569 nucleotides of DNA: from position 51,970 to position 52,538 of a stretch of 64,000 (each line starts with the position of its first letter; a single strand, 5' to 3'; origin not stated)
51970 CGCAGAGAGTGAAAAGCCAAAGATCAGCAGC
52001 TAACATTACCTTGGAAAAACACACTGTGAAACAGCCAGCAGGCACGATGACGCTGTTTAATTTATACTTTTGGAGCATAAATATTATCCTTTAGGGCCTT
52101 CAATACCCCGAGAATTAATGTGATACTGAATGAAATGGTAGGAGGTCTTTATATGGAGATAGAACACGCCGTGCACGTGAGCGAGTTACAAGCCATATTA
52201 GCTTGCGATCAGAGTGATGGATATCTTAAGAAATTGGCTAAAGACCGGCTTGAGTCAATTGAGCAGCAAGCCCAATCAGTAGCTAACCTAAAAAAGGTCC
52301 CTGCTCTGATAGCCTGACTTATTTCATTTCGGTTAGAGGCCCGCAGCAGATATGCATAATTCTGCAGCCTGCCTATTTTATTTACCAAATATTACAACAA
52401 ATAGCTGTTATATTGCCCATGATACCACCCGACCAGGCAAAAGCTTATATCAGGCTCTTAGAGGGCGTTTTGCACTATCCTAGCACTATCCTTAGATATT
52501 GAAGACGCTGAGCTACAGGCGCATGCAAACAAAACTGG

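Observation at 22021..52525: A ~30.5-kb segment bracketed by an intact tRNA-Arg and a 20-bp copy of its 5' end next to tRNA-His: island-like att duplication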

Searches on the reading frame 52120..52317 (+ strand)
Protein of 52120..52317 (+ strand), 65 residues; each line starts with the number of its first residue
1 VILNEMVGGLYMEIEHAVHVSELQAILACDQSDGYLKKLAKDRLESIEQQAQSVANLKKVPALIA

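Call 32: search_protein_families(library=pfam, max_evalue=0.1, proteins=[window:52120-52317:+])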
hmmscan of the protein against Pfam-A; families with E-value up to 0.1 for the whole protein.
window:52120-52317:+ (65 aa): 1 family
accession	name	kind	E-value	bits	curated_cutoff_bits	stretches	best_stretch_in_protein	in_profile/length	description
PF24860.1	FdhE_C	-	0.039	14.6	27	1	11-57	14-62/82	FdhE, C-terminal domain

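Call 63: find_related_loci(query=window:52120-52317:+, collection=viral_contigs, flank=10000)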
Query window:52120-52317:+ (65 aa) in viral_contigs; peptide patterns used: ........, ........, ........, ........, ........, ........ (x = any residue, [..] = any of these).
21 stretches matched a pattern, but none encodes a relative of the query by tblastn (E <= 1e-3).

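Call 68: find_homologous_proteins(query=A3, max_evalue=0.001)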
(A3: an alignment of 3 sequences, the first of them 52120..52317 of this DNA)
Query A3 (3 sequences) (65 aa, profile of the alignment): 46 proteins with E <= 0.001 among 93 candidates.
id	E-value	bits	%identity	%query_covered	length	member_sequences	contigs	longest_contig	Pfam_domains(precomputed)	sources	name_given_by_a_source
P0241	5.0e-36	140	85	100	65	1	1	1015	-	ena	-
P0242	1.9e-34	135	83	100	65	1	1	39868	-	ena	-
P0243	3.7e-31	125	65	83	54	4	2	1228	-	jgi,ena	-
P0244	5.4e-29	118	100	83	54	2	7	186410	-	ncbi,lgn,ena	-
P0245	1.6e-28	116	61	83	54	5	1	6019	-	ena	-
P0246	4.4e-28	115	72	83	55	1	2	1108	-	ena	-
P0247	5.7e-28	114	83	83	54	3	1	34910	-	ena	-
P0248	8.1e-27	111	83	83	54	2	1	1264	-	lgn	-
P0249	2.1e-25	106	72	83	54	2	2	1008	-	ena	-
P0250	6.6e-25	105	70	83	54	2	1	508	-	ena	-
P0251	1.8e-24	103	63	100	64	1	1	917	-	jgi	jgi:hypothetical protein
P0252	2.8e-23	99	63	92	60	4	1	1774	-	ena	-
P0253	1.8e-22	97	60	92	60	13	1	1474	-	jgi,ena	-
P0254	1.6e-21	94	70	83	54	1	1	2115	-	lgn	-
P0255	5.2e-20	89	61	83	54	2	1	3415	-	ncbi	ncbi:MAG: hypothetical protein ACYDHZ_11440 [Dehalococcoidia bacterium]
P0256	3.2e-19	86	61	83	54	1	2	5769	-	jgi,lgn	jgi:hypothetical protein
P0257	3.7e-19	86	63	83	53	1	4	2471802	-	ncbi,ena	ncbi:MAG: hypothetical protein WB588_01370 [Dehalococcoidia bacterium]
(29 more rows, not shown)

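Call 69: find_encoding_contigs(protein=P0242, flank=10000, max_places=2)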
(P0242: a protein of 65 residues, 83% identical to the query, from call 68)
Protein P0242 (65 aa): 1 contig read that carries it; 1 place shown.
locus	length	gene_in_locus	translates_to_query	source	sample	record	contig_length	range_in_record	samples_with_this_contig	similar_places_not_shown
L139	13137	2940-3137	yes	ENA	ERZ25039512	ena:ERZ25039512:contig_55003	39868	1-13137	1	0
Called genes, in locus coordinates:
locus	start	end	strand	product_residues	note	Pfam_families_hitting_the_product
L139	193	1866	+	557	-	-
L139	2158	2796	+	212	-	PF10502:Peptidase_S26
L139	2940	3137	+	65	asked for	-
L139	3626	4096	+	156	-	PF00589:Phage_integrase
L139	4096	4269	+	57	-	-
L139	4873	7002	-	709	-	PF02384:N6_Mtase (faint), PF20473:MmeI_Mtase (weak), PF07669:Eco57I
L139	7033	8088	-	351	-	-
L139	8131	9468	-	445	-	PF13638:PIN_4 (weak)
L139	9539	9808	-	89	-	-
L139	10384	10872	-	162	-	-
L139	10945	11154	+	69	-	-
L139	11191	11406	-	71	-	-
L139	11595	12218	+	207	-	-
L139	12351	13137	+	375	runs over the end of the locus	-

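Call 70: find_encoding_contigs(protein=P0247, flank=10000, max_places=2)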
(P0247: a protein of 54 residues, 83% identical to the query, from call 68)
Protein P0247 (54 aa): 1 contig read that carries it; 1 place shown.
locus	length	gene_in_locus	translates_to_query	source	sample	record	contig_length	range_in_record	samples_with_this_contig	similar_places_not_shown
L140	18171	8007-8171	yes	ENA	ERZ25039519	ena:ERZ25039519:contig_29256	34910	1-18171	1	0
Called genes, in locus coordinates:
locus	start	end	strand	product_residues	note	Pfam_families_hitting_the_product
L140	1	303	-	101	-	?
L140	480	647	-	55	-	PF01370:Epimerase, PF16363:GDP_Man_Dehyd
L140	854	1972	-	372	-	PF00149:Metallophos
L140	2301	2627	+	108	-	-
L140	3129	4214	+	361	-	-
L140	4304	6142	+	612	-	-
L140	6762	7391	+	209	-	PF10502:Peptidase_S26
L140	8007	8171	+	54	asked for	-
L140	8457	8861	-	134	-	PF00665:rve (weak)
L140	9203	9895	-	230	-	PF12844:HTH_19 (weak), PF01381:HTH_3 (weak), PF07883:Cupin_2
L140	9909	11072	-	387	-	PF02771:Acyl-CoA_dh_N, PF02770:Acyl-CoA_dh_M, PF00441:Acyl-CoA_dh_1, PF08028:Acyl-CoA_dh_2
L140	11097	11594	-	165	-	-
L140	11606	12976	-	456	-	PF00108:Thiolase_N, PF22691:Thiolase_C_1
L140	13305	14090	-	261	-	PF01144:CoA_trans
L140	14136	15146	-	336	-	PF01144:CoA_trans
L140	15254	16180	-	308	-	PF05853:BKACE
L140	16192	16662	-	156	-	PF12172:zf-ChsH2 (weak), PF01796:OB_ChsH2_C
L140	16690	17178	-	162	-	PF01796:OB_ChsH2_C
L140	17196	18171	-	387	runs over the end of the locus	PF22691:Thiolase_C_1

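Call 71: find_encoding_contigs(protein=P0257, flank=10000, max_places=3)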
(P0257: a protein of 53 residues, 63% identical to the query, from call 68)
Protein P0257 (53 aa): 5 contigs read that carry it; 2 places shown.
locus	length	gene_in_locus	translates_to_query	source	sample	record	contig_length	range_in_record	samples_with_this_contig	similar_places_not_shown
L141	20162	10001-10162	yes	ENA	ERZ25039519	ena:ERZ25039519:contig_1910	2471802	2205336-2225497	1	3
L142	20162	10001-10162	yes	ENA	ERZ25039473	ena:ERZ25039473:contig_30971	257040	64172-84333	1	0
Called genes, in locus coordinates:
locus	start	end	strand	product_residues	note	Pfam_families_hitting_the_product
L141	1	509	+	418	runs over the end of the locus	PF00202:Aminotran_3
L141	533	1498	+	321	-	PF19709:DUF6206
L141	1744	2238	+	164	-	PF00561:Abhydrolase_1, PF12146:Hydrolase_4 (weak)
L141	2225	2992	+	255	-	PF01582:TIR (weak), PF13676:TIR_2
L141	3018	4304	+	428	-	PF00561:Abhydrolase_1, PF03096:Ndr (weak), PF12146:Hydrolase_4, PF01582:TIR (weak), PF13676:TIR_2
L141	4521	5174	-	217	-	-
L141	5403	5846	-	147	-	PF05534:HicB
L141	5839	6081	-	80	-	-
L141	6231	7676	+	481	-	PF02629:CoA_binding, PF13380:CoA_binding_2, PF13607:Succ_CoA_lig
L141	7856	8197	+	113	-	-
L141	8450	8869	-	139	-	PF00989:PAS, PF13188:PAS_8, PF13426:PAS_9, PF14598:PAS_11 (faint), PF08447:PAS_3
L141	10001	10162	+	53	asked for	-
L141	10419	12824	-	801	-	PF01590:GAF, PF13185:GAF_2, PF13426:PAS_9, PF00989:PAS, PF08448:PAS_4, PF13426:PAS_9, PF13487:HD_5, PF01966:HD, +4 more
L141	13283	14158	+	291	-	PF00037:Fer4 (faint), PF12797:Fer4_2 (faint), PF12837:Fer4_6 (faint), PF13237:Fer4_10, PF13534:Fer4_17 (faint), PF13187:Fer4_9, PF14512:TM1586_NiRdase (faint), PF00881:Nitroreductase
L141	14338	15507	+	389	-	PF01960:ArgJ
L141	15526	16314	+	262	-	PF00696:AA_kinase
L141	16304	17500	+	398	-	PF00202:Aminotran_3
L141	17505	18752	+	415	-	PF00764:Arginosuc_synth, PF20979:Arginosuc_syn_C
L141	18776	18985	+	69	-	-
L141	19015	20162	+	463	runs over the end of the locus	PF00206:Lyase_1, PF14698:ASL_C2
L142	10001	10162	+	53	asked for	-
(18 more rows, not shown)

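Call 79: search_protein_families(library=pfam, max_evalue=0.01, proteins=[L139:7033-8088:-, L139:8131-9468:-, L139:4873-7002:-, L139:2158-2796:+, L139:11595-12218:+, L139:10384-10872:-, L139:9539-9808:-])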
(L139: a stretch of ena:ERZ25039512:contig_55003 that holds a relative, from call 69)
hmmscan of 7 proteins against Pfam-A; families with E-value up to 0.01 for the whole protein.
L139:7033-8088:- (351 aa): 1 family
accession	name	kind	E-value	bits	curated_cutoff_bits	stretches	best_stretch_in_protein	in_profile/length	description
PF13588.12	HSDR_N_2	-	0.00065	20.2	25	1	64-125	32-95/110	Type I restriction enzyme R protein N terminus (HSDR_N)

L139:8131-9468:- (445 aa): 1 family
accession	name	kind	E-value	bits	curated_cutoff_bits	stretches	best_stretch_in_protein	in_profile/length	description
PF13638.12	PIN_4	-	4.3e-06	27.5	21.9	1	23-169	1-128/132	PIN domain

L139:4873-7002:- (709 aa): 4 families
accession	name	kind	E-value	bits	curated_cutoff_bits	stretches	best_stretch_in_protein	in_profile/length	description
PF07669.17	Eco57I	-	1.7e-19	71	25.3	1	66-284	2-170/171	Eco57I restriction-modification methylase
PF20473.4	MmeI_Mtase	-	2.1e-08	34.1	27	1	19-86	16-84/259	MmeI, DNA-methyltransferase domain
PF02384.22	N6_Mtase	-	2.8e-07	30.6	20.4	1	22-87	46-100/311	N-6 DNA Methylase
PF01170.24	UPF0020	-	0.00075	19.7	22.3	0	22-71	28-83/197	RMKL-like, methyltransferase domain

L139:2158-2796:+ (212 aa): 1 family
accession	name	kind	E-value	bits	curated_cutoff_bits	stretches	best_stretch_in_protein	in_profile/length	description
PF10502.14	Peptidase_S26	-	6.1e-37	127.6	22.9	1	7-169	5-168/168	Signal peptidase, peptidase S26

L139:11595-12218:+ (207 aa): 0 families

L139:10384-10872:- (162 aa): 0 families

L139:9539-9808:- (89 aa): 0 families

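Call 82: find_encoding_contigs(protein=P0245, flank=6000, max_places=3)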
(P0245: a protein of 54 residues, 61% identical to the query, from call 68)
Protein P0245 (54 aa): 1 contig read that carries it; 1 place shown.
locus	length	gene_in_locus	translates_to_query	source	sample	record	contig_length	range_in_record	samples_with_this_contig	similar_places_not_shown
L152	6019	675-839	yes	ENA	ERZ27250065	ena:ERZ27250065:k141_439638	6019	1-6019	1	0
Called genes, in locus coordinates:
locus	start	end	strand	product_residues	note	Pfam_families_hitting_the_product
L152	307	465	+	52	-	-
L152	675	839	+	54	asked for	-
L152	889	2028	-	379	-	PF02771:Acyl-CoA_dh_N, PF02770:Acyl-CoA_dh_M, PF00441:Acyl-CoA_dh_1, PF08028:Acyl-CoA_dh_2, PF22924:ACOX_C_alpha1 (weak)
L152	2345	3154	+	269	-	PF06314:ADC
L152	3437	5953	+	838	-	PF08448:PAS_4 (faint), PF13426:PAS_9 (weak), PF00989:PAS, PF08447:PAS_3, PF13188:PAS_8, PF13426:PAS_9 (weak), PF01966:HD, PF13487:HD_5, +1 more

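Call 83: find_encoding_contigs(protein=P0256, flank=6000, max_places=3)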
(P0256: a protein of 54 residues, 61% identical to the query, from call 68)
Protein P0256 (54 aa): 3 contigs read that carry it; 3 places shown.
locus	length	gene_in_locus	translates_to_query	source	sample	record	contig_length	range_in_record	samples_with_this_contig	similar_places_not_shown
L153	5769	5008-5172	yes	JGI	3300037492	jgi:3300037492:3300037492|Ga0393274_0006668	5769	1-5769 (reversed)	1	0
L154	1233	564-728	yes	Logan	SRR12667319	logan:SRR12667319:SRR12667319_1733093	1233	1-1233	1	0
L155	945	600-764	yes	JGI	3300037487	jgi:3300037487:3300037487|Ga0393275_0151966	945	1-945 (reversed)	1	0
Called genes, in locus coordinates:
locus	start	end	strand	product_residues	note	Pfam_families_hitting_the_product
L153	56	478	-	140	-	PF13581:HATPase_c_2, PF02518:HATPase_c (weak)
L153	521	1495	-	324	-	PF01545:Cation_efflux, PF16916:ZT_dimer (weak)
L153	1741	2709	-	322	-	PF04321:RmlD_sub_bind, PF05368:NmrA (weak), PF01073:3Beta_HSD, PF01370:Epimerase, PF02719:Polysacc_synt_2, PF13460:NAD_binding_10, PF16363:GDP_Man_Dehyd, PF07993:NAD_binding_4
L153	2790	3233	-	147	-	PF00535:Glycos_transf_2 (weak), PF01644:Chitin_synth_1 (weak), PF03142:Chitin_synth_2 (weak), PF13641:Glyco_tranf_2_3 (weak), PF13632:Glyco_trans_2_3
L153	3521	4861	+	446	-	PF02737:3HCDH_N (weak), PF03446:NAD_binding_2, PF03721:UDPG_MGDP_dh_N, PF00984:UDPG_MGDP_dh, PF03720:UDPG_MGDP_dh_C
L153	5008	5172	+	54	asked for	-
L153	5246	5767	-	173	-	?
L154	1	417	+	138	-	?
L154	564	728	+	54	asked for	-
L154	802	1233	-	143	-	?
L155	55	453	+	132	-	PF03720:UDPG_MGDP_dh_C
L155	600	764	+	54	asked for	-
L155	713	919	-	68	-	-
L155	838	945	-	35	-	?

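Call 93: find_encoding_contigs(protein=P0241, flank=3000, max_places=3)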
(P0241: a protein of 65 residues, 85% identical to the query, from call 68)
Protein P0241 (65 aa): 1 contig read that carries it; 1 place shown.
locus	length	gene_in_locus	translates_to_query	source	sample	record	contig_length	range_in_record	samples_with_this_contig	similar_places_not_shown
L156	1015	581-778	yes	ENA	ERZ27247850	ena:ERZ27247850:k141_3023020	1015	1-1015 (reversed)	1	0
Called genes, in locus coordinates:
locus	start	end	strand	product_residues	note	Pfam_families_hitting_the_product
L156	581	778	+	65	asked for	-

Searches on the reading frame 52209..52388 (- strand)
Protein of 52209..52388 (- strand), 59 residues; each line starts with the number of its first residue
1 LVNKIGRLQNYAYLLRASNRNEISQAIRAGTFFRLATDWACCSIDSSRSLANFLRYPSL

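Call 32: search_protein_families(library=pfam, max_evalue=0.1, proteins=[window:52209-52388:-])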
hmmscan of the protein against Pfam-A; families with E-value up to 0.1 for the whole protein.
window:52209-52388:- (59 aa): 1 family
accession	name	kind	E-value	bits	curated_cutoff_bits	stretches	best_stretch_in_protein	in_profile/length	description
PF01479.30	S4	-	0.085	13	22.8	0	7-30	2-26/48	S4 domain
